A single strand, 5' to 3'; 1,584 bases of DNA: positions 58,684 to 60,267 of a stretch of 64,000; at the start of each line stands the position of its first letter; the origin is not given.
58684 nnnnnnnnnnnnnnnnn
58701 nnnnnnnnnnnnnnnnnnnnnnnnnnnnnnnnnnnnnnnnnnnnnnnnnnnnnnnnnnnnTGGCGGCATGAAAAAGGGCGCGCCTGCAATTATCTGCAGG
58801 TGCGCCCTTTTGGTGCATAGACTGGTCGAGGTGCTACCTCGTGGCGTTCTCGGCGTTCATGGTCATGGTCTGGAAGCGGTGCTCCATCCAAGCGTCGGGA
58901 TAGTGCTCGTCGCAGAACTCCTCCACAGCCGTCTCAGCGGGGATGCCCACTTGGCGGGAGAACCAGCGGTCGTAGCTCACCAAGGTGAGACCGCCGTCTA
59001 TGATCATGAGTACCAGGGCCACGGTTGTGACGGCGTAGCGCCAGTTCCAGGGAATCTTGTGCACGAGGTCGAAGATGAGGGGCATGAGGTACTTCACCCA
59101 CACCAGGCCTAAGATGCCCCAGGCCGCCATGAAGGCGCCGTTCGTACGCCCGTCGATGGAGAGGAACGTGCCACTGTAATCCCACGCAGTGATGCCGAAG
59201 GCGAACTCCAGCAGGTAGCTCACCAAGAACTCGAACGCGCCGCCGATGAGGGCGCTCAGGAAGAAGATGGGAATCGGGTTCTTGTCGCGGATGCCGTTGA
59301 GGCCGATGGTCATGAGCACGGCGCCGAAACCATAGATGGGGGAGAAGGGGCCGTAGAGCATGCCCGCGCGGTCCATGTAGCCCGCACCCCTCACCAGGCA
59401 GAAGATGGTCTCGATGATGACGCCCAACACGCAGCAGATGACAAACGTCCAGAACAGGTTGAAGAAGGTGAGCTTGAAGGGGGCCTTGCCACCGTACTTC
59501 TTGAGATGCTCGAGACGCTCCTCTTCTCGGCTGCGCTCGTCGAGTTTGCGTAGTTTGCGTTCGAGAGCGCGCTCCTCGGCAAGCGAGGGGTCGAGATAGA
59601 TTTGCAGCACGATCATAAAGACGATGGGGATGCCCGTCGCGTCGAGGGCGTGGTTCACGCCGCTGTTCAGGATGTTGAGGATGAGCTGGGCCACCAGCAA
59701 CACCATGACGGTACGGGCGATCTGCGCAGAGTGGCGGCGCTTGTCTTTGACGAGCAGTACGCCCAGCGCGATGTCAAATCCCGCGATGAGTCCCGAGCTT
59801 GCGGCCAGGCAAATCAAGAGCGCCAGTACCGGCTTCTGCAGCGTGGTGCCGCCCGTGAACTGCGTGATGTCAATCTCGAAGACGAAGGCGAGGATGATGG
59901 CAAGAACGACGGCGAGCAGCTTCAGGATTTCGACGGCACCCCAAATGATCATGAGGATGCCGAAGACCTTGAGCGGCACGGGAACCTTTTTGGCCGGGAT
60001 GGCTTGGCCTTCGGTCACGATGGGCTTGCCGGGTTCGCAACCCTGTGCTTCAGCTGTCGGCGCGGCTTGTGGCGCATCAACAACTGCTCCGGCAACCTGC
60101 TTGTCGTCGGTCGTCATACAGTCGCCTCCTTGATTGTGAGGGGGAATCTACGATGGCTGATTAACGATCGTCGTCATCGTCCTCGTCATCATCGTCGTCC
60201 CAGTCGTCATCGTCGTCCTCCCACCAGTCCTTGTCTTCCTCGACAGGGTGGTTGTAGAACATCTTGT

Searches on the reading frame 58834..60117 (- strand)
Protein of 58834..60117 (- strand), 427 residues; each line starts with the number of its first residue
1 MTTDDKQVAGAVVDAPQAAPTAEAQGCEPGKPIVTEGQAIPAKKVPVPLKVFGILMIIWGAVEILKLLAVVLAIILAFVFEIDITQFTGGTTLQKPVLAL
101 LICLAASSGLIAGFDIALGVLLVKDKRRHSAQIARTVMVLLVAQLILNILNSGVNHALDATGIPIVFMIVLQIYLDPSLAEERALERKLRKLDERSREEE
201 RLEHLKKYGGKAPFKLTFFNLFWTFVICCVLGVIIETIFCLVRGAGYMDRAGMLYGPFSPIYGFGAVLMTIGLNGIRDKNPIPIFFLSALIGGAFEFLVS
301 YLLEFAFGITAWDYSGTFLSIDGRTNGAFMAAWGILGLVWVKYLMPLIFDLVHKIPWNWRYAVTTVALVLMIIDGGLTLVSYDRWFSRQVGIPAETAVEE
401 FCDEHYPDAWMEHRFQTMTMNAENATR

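Call 40: search_protein_families(library=pfam, proteins=[window:58834-60117:-], max_evalue=0.001)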
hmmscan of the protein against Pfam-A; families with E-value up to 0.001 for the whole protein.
window:58834-60117:- (427 aa): 1 family
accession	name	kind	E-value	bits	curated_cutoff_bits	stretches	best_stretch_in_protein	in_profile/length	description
PF06541.16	ABC_trans_CmpB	-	8.1e-39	133.6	25.9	1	223-378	1-150/151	Putative ABC-transporter type IV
